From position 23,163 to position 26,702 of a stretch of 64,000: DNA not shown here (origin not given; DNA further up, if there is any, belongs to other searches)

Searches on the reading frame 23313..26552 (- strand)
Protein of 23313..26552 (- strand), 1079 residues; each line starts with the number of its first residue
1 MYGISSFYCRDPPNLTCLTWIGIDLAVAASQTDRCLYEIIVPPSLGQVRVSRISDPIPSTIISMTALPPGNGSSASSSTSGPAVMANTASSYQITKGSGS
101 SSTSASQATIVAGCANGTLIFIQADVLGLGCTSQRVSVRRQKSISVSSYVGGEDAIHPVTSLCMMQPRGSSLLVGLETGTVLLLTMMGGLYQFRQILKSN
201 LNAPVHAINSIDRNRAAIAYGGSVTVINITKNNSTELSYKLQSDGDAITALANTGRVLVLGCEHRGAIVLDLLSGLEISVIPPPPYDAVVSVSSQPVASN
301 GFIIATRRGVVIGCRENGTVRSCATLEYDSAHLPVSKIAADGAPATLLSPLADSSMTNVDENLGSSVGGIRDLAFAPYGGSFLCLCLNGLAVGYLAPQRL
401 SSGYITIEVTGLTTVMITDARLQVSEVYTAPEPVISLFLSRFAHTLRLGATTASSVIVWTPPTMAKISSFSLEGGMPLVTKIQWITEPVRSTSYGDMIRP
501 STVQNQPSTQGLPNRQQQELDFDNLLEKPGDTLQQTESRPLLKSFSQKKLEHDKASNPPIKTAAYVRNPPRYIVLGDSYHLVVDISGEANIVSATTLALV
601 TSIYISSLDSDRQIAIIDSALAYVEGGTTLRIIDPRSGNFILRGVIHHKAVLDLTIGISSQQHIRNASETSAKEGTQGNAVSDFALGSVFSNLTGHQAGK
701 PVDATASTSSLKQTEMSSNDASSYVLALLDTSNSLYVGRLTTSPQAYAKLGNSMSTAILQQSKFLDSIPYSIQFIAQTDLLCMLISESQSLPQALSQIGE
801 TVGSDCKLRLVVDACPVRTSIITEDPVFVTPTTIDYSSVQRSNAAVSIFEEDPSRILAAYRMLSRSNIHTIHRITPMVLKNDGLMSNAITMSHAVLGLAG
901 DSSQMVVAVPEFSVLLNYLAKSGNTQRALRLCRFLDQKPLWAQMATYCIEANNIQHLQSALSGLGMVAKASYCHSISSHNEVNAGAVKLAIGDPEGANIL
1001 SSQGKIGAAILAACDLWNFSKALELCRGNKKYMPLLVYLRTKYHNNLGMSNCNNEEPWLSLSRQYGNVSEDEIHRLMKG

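Call 44: search_protein_families(library=pfam, proteins=[window:23313-26552:-], max_evalue=0.001)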
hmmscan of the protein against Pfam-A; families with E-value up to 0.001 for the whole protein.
window:23313-26552:- (1079 aa): 1 family
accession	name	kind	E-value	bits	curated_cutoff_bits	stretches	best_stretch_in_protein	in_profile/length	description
PF23387.2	TPR_IFT80_172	-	4.5e-09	36.7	25.6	1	940-1052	1-116/147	IFT80/172/WDR35/WDR19 TPR domain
